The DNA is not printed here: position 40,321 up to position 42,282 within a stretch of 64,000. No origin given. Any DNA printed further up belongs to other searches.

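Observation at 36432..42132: Five-gene Arn/Gtr-like envelope glycan-modification cluster with embedded amidotransferase and methyltransferase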

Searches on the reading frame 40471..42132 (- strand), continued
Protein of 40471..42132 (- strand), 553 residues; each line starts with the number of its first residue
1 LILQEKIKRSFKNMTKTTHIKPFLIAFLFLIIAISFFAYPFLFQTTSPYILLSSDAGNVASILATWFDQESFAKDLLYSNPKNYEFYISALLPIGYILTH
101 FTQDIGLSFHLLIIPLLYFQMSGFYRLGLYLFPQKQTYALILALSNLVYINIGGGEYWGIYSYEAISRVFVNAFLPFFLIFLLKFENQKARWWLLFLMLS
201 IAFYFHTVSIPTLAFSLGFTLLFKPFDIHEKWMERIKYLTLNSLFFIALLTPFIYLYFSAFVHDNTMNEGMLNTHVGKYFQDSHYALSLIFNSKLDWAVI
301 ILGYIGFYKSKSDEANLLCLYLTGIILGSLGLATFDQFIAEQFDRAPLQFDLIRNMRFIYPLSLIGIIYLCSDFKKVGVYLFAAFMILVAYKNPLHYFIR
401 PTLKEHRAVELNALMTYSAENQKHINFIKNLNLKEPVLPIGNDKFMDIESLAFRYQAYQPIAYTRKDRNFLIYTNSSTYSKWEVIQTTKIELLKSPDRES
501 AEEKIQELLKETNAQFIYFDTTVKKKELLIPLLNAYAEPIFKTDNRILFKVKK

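Call 31: search_protein_families(library=pfam, proteins=[L006:11642-12364:+, L007:4951-5745:+, L002:9602-10360:+, window:40471-42093:-], max_evalue=10)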
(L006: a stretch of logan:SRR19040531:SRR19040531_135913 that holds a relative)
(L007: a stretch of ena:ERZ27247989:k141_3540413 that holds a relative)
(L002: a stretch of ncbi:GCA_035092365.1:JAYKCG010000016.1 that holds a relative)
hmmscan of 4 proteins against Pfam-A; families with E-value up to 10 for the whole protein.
L006:11642-12364:+ (240 aa): 5 families
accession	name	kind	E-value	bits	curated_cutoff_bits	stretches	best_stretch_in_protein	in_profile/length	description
PF08242.18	Methyltransf_12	-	5.1e-11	43.6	30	1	40-134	1-98/98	Methyltransferase domain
PF13489.12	Methyltransf_23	-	1.9e-08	34.6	27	1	36-170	23-157/164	Methyltransferase domain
PF08241.18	Methyltransf_11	-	5.7e-07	30.5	21.2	1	40-135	1-94/95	Methyltransferase domain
PF13649.12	Methyltransf_25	-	1.8e-05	25.7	27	1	40-132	2-97/97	Methyltransferase domain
PF13847.12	Methyltransf_31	-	0.0045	17.1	27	1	36-140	4-113/145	Methyltransferase domain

L007:4951-5745:+ (264 aa): 9 families
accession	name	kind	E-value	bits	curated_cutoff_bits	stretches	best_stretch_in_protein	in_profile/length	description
PF08241.18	Methyltransf_11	-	6.6e-14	52.8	21.2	1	51-144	1-95/95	Methyltransferase domain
PF08242.18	Methyltransf_12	-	9.1e-13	49.2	30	1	51-142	1-98/98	Methyltransferase domain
PF13649.12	Methyltransf_25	-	4.1e-11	43.8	27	1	50-140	1-97/97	Methyltransferase domain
PF13489.12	Methyltransf_23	-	4.1e-11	43.3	27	1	40-146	16-118/164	Methyltransferase domain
PF13847.12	Methyltransf_31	-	9.5e-10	38.8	27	1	46-144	3-109/145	Methyltransferase domain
PF08003.17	Methyltransf_9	-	4.9e-07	29.4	23.8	1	44-156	113-229/315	Protein of unknown function (DUF1698)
PF01209.24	Ubie_methyltran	-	0.015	15.1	20.1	1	31-145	34-152/233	ubiE/COQ5 methyltransferase family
PF01728.25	FtsJ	-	0.018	15.4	24.1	1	46-99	21-72/181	FtsJ-like methyltransferase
PF10294.15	Methyltransf_16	-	0.065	13.4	21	1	41-92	41-93/174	Lysine methyltransferase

L002:9602-10360:+ (252 aa): 2 families
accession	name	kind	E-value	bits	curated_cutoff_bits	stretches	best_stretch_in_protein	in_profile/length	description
PF08242.18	Methyltransf_12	-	0.0067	17.6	30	1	65-152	1-98/98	Methyltransferase domain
PF08241.18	Methyltransf_11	-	0.15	13.2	21.2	1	84-152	24-93/95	Methyltransferase domain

window:40471-42093:- (540 aa): 1 family
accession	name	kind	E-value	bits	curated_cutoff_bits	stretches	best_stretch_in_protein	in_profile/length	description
PF04123.18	DUF373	-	3.2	7.6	28.3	1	182-259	164-247/335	Domain of unknown function (DUF373)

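Call 38: find_encoding_contigs(protein=P0007, flank=8000, max_places=2)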
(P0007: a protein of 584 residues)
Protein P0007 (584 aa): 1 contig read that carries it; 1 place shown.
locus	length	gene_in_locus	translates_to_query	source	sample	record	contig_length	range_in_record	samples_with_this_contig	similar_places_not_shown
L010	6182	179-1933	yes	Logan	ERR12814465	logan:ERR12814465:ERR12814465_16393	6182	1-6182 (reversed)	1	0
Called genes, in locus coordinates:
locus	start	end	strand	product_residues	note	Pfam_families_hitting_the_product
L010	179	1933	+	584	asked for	-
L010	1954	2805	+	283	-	PF00535:Glycos_transf_2, PF10111:Glyco_tranf_2_2 (weak), PF13641:Glyco_tranf_2_3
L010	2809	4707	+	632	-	PF13522:GATase_6, PF13537:GATase_7, PF00733:Asn_synthase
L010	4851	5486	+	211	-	PF08003:Methyltransf_9 (weak), PF08241:Methyltransf_11, PF08242:Methyltransf_12, PF13489:Methyltransf_23, PF13649:Methyltransf_25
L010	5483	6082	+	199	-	PF13489:Methyltransf_23, PF08241:Methyltransf_11, PF13847:Methyltransf_31 (weak), PF08242:Methyltransf_12 (weak), PF13649:Methyltransf_25 (weak)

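Call 39: find_encoding_contigs(protein=P0031, flank=8000, max_places=1)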
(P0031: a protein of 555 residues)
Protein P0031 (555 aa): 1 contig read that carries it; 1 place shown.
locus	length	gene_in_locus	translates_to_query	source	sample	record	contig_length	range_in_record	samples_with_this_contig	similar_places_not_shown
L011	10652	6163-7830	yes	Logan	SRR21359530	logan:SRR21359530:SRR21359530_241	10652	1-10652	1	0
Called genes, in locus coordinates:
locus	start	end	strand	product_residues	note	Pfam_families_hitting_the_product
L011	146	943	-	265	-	PF00561:Abhydrolase_1, PF12697:Abhydrolase_6, PF12146:Hydrolase_4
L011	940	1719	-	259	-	PF01553:Acyltransferase, PF03982:DAGAT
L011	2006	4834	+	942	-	PF00005:ABC_tran (faint), PF02463:SMC_N (faint), PF13191:AAA_16 (faint), PF13304:AAA_21 (faint), PF13481:AAA_25 (faint), PF13555:AAA_29 (faint), PF17760:UvrA_inter, PF17755:UvrA_DNA-bind, +1 more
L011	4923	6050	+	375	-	PF13484:Fer4_16 (faint), PF13237:Fer4_10, PF14697:Fer4_21, PF00037:Fer4 (weak), PF12838:Fer4_7, PF13187:Fer4_9, PF25160:LdpA_Fe-S-bd (weak), PF00037:Fer4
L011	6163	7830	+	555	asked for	-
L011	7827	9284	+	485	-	PF02310:B12-binding, PF04055:Radical_SAM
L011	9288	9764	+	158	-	PF00132:Hexapep, PF14602:Hexapep_2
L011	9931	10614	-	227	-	-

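Call 40: find_encoding_contigs(protein=P0075, flank=8000, max_places=1)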
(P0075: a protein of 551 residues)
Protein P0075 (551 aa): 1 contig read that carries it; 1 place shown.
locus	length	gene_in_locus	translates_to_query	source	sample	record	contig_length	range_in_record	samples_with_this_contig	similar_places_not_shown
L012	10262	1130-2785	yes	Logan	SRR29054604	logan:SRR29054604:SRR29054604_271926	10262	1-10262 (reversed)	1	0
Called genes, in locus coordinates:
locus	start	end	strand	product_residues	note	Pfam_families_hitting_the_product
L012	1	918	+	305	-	?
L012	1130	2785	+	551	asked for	-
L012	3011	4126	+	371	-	PF23067:MG280 (faint)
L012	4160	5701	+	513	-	-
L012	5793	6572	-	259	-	PF13489:Methyltransf_23, PF01209:Ubie_methyltran, PF13847:Methyltransf_31, PF08241:Methyltransf_11, PF08242:Methyltransf_12, PF13649:Methyltransf_25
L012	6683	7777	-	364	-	PF13439:Glyco_transf_4 (weak), PF13524:Glyco_trans_1_2 (faint), PF00534:Glycos_transf_1, PF13692:Glyco_trans_1_4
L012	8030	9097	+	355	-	PF13439:Glyco_transf_4 (weak), PF00534:Glycos_transf_1, PF13692:Glyco_trans_1_4, PF13524:Glyco_trans_1_2 (weak)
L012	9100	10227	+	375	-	PF20706:GT4-conflict (faint), PF13439:Glyco_transf_4, PF13579:Glyco_trans_4_4, PF00534:Glycos_transf_1, PF13692:Glyco_trans_1_4, PF13524:Glyco_trans_1_2 (weak)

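Call 41: find_encoding_contigs(protein=P0113, flank=8000, max_places=1)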
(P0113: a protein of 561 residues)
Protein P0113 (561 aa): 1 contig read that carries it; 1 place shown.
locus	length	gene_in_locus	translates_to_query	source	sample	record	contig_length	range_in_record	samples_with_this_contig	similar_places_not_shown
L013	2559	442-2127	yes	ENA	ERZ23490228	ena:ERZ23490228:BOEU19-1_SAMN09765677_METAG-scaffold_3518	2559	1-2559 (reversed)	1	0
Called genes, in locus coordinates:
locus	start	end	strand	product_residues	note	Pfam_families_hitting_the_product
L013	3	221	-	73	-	?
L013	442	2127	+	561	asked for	-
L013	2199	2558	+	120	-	?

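Call 42: find_encoding_contigs(protein=P0152, flank=8000, max_places=1)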
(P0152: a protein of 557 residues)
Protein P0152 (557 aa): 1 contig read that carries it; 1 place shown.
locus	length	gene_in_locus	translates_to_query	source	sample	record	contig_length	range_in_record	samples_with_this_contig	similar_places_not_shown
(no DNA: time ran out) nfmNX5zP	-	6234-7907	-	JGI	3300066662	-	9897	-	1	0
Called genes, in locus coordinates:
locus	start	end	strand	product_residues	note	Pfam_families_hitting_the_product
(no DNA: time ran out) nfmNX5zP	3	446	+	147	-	?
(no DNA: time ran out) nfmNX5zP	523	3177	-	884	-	PF12704:MacB_PCD, PF02687:FtsX, PF12704:MacB_PCD, PF02687:FtsX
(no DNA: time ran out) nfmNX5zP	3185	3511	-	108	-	PF03551:PadR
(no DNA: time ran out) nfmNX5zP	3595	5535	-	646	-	PF13231:PMT_2 (weak)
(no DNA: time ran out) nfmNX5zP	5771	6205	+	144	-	PF00989:PAS, PF08448:PAS_4 (weak), PF13426:PAS_9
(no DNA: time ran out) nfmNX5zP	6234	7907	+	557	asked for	-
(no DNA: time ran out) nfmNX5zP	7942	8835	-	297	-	PF01464:SLT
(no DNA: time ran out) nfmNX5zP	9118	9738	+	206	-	PF04264:YceI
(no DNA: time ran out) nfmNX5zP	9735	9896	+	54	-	?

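Call 43: search_protein_families(library=pfam, proteins=[L005:1511-3673:+, L005:3677-5806:+, L005:6118-7998:+, L005:13310-13891:+, L005:14092-16116:+, L007:5909-7615:-, L012:3011-4126:+, L012:4160-5701:+], max_evalue=0.01)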
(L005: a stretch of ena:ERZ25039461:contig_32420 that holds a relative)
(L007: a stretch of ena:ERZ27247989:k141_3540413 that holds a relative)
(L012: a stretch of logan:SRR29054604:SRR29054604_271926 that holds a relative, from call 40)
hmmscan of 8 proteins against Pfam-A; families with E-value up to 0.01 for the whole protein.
L005:1511-3673:+ (720 aa): 0 families

L005:3677-5806:+ (709 aa): 1 family
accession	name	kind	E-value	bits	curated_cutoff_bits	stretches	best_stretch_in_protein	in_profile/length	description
PF19484.4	DUF6020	-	5.7e-05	22.1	28.3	1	326-466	213-357/604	Family of unknown function (DUF6020)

L005:6118-7998:+ (626 aa): 0 families

L005:13310-13891:+ (193 aa): 0 families

L005:14092-16116:+ (674 aa): 0 families

L007:5909-7615:- (568 aa): 0 families

L012:3011-4126:+ (371 aa): 7 families
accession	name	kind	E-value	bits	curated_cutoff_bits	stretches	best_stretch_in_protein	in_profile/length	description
PF23067.1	MG280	-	2.4e-05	24.4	27.4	1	141-273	52-180/259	Uncharacterised protein MG280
PF02706.20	Wzz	-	2.9e-05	24.7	25.5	1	2-92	6-90/91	Chain length determinant protein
PF13807.11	GNVR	-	4.4e-05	23.7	27.7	1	278-353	4-79/82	G-rich domain on putative tyrosine kinase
PF02601.20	Exonuc_VII_L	-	0.00078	19.5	35.9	1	138-273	127-262/315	Exonuclease VII, large subunit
PF24611.2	Spectrin_Anc-1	-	0.00079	20.1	33.2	1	164-269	9-109/115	Nuclear anchorage protein 1, spectrin-like repeat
PF05531.17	NPV_P10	-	0.003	18.5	29.8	0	182-234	6-56/75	Nucleopolyhedrovirus P10 protein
PF01544.23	CorA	-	0.007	16.2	27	0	175-273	120-218/292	CorA-like Mg2+ transporter protein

L012:4160-5701:+ (513 aa): 0 families

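Call 45: find_related_loci(query=A3, collection=metagenome_contigs, flank=10000)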
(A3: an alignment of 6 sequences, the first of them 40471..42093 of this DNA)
Query A3 (540 aa) in metagenome_contigs; peptide patterns used: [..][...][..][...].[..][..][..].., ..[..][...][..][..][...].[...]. (x = any residue, [..] = any of these).
190 stretches matched a pattern; 8 encode a relative of the query (tblastn E <= 1e-3); 8 distinct loci.
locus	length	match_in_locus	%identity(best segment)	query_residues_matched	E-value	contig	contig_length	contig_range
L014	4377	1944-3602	28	10-538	5e-40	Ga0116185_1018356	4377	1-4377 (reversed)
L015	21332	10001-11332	25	57-469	6e-31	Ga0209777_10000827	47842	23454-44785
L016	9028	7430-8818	25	36-469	2e-27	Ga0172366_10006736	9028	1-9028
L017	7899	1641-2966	24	59-469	4e-25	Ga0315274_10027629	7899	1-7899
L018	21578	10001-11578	23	38-530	5e-14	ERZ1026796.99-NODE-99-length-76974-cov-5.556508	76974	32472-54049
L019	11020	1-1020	23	179-492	3e-13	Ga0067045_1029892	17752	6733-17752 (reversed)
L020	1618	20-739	28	312-538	9e-13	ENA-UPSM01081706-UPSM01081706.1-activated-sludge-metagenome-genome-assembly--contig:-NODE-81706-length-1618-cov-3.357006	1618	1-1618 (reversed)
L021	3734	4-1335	22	121-530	4e-8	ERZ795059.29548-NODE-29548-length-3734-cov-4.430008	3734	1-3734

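Call 71: search_protein_families(library=pfam, proteins=[L015:233-1750:-, L015:2045-3898:-, L015:4276-6258:-, L015:6192-7628:-, L015:7773-9797:+, L015:15726-17708:+, L015:18313-19029:-, L015:19283-20068:-, L015:20093-21298:-, L015:14393-14875:+], max_evalue=0.001)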
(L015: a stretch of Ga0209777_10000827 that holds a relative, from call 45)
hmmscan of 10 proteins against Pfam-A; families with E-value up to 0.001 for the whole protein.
L015:233-1750:- (505 aa): 0 families

L015:2045-3898:- (617 aa): 0 families

L015:4276-6258:- (660 aa): 0 families

L015:6192-7628:- (478 aa): 9 families
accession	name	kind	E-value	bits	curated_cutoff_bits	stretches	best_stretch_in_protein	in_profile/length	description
PF00535.33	Glycos_transf_2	-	1e-17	65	23.3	1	244-373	1-130/168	Glycosyl transferase family 2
PF13649.12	Methyltransf_25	-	8.4e-14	52.5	27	1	53-136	1-95/97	Methyltransferase domain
PF13847.12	Methyltransf_31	-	4.8e-13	49.5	27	1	50-152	4-119/145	Methyltransferase domain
PF13489.12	Methyltransf_23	-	8.5e-13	48.8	27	1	34-178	4-149/164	Methyltransferase domain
PF08241.18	Methyltransf_11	-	2.2e-12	47.9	21.2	1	54-142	1-95/95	Methyltransferase domain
PF08242.18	Methyltransf_12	-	1.4e-08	35.8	30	1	54-138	1-96/98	Methyltransferase domain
PF07021.18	MetW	-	1e-07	32.2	21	1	44-186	8-152/193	Methionine biosynthesis protein MetW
PF10111.15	Glyco_tranf_2_2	-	6.8e-06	26.2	27.3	1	244-340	1-100/276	Glycosyltransferase like family 2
PF05401.17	NodS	-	0.00028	21.2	24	1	36-124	28-123/201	Nodulation protein S (NodS)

L015:7773-9797:+ (674 aa): 0 families

L015:15726-17708:+ (660 aa): 0 families

L015:18313-19029:- (238 aa): 1 family
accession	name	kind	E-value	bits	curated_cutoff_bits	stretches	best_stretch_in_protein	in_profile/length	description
PF00535.33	Glycos_transf_2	-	4.1e-23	82.6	23.3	1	9-150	2-150/168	Glycosyl transferase family 2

L015:19283-20068:- (261 aa): 10 families
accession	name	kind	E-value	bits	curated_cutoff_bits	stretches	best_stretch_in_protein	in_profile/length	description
PF13847.12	Methyltransf_31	-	1.3e-18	67.5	27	1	49-159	3-113/145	Methyltransferase domain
PF13649.12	Methyltransf_25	-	1.3e-17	64.7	27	1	53-151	1-97/97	Methyltransferase domain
PF08241.18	Methyltransf_11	-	3.2e-15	57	21.2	1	54-154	1-94/95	Methyltransferase domain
PF08242.18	Methyltransf_12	-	1.1e-11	45.8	30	1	54-152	1-97/98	Methyltransferase domain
PF13489.12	Methyltransf_23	-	6.2e-10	39.5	27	1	43-160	16-121/164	Methyltransferase domain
PF01209.24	Ubie_methyltran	-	8.9e-09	35.5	20.1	1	47-164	45-160/233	ubiE/COQ5 methyltransferase family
PF06325.19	PrmA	-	1.9e-05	24.7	22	1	37-99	149-211/296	Ribosomal protein L11 methyltransferase (PrmA)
PF05175.20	MTS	-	2.6e-05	24.4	23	1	50-125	32-106/170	Methyltransferase small domain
PF02353.26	CMAS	-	0.0001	22.2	27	1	48-123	61-133/273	Mycolic acid cyclopropane synthetase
PF01135.25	PCMT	-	0.00081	19.7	20.3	0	48-109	72-134/210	Protein-L-isoaspartate(D-aspartate) O-methyltransferase (PCMT)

L015:20093-21298:- (401 aa): 5 families
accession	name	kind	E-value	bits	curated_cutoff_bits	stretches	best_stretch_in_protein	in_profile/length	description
PF01041.23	DegT_DnrJ_EryC1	-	4.1e-126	421.5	19.8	1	30-393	3-360/360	DegT/DnrJ/EryC1/StrS aminotransferase family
PF00155.27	Aminotran_1_2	-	8.3e-10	38.8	19.7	1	54-180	45-193/361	Aminotransferase class I and II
PF01053.26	Cys_Met_Meta_PP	-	4.6e-07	29.2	27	1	50-181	51-182/381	Cys/Met metabolism PLP-dependent enzyme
PF01212.27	Beta_elim_lyase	-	3.6e-06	27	27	1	50-222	31-220/288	Beta-eliminating lyase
PF00266.25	Aminotran_5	-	6.3e-06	25.8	21.5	1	57-178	49-181/371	Aminotransferase class-V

L015:14393-14875:+ (160 aa): 2 families
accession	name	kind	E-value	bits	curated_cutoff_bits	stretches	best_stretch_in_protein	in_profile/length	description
PF14602.12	Hexapep_2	-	2.7e-09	37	27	1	104-136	2-32/34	Hexapeptide repeat of succinyl-transferase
PF00132.30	Hexapep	-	6.1e-09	35.7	27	1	104-138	2-36/36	Bacterial transferase hexapeptide (six repeats)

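Call 72: search_protein_families(library=pfam, proteins=[L018:1344-3449:+, L018:6792-8411:-, L018:8521-9885:-, L018:15795-16970:-, L018:17871-19163:+, L019:4600-5085:+, L019:5881-6891:+, L019:6899-8164:+, L019:8164-9816:+, L019:9821-10681:+], max_evalue=0.001)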
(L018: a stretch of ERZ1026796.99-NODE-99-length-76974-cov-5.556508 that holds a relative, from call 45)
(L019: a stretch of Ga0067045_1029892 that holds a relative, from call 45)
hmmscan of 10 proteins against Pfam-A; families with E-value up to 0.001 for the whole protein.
L018:1344-3449:+ (701 aa): 1 family
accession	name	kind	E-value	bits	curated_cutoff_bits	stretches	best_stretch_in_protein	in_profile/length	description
PF13231.12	PMT_2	-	4e-08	34.1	26.1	1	72-224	2-154/160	Dolichyl-phosphate-mannose-protein mannosyltransferase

L018:6792-8411:- (539 aa): 0 families

L018:8521-9885:- (454 aa): 0 families

L018:15795-16970:- (391 aa): 8 families
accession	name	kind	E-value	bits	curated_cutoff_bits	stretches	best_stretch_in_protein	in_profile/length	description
PF01370.27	Epimerase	-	4.2e-43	147.9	20.9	1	73-291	2-240/240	NAD dependent epimerase/dehydratase family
PF01073.25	3Beta_HSD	-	9.4e-28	97.5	22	1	74-276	2-226/280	3-beta hydroxysteroid dehydrogenase/isomerase family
PF16363.11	GDP_Man_Dehyd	-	1.6e-23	84.1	27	1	73-379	1-330/332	GDP-mannose 4,6 dehydratase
PF04321.23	RmlD_sub_bind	-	4.6e-18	65.7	27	1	70-310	1-232/287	RmlD substrate binding domain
PF13460.12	NAD_binding_10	-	4.7e-18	66.1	27.2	1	76-236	1-149/184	NAD(P)H-binding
PF07993.18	NAD_binding_4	-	7.8e-14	51.9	20.1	1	124-238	82-210/258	Male sterility protein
PF05368.20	NmrA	-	7.2e-10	39.4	27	1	73-179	6-106/298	NmrA-like family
PF02719.21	Polysacc_synt_2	-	5.2e-06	26.3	20.2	1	113-179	58-128/293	Polysaccharide biosynthesis protein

L018:17871-19163:+ (430 aa): 0 families

L019:4600-5085:+ (161 aa): 10 families
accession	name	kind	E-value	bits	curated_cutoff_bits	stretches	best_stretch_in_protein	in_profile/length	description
PF13412.12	HTH_24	-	1.7e-15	56.7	21.9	1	13-57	4-48/48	Winged helix-turn-helix DNA-binding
PF12802.13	MarR_2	-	6.9e-08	33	27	1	14-62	7-56/61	MarR family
PF01047.28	MarR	-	2.7e-07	30.8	24.6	1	14-60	5-51/59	MarR family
PF13545.12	HTH_Crp_2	-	5.2e-05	23.6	27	1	26-60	22-56/70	Crp-like helix-turn-helix domain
PF08279.18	HTH_11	-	6.2e-05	23.2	25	1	16-55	4-44/55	HTH domain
PF13730.12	HTH_36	-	9.3e-05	22.6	25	1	28-56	27-55/55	Helix-turn-helix domain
PF25212.1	HVO_A0114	-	0.00024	21.3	27.6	0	14-65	24-75/84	HVO_A0114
PF13601.12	HTH_34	-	0.00026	21.5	27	1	24-75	12-66/80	Winged helix DNA-binding domain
PF24266.1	HTH_HVO_0163_N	-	0.00037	20.9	31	1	16-65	6-55/70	HVO_0163, N-terminal HTH domain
PF13463.12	HTH_27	-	0.0009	19.9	22.2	0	14-74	5-68/68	Winged helix DNA-binding domain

L019:5881-6891:+ (336 aa): 1 family
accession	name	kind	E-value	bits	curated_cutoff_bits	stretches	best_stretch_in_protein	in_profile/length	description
PF01061.29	ABC2_membrane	-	1.9e-16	60.7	26.9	1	91-296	3-210/211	ABC-2 type transporter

L019:6899-8164:+ (421 aa): 3 families
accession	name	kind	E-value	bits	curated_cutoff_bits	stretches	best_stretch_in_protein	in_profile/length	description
PF00005.33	ABC_tran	-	2.4e-20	74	25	1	54-185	1-135/137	ABC transporter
PF14524.12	Wzt_C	-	7.3e-09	36.2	30.4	1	278-393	14-131/143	Wzt C-terminal domain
PF13304.12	AAA_21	-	4.1e-05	24.2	27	1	68-87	3-22/304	AAA domain, putative AbiEii toxin, Type IV TA system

L019:8164-9816:+ (550 aa): 1 family
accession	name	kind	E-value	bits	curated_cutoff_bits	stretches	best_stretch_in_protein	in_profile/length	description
PF05159.20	Capsule_synth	-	1.3e-05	25.3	20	1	320-454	143-276/310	Capsule polysaccharide biosynthesis protein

L019:9821-10681:+ (286 aa): 5 families
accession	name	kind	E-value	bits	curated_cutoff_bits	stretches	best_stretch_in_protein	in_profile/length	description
PF08241.18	Methyltransf_11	-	1.3e-15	58.2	21.2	1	62-154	1-91/95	Methyltransferase domain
PF13649.12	Methyltransf_25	-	1.7e-11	45.1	27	1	62-153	2-96/97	Methyltransferase domain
PF13847.12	Methyltransf_31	-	3.8e-06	27.1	27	1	61-168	7-119/145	Methyltransferase domain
PF08242.18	Methyltransf_12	-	5.5e-06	27.5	30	1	73-152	12-94/98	Methyltransferase domain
PF01209.24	Ubie_methyltran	-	0.00013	21.9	20.1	1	58-161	48-154/233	ubiE/COQ5 methyltransferase family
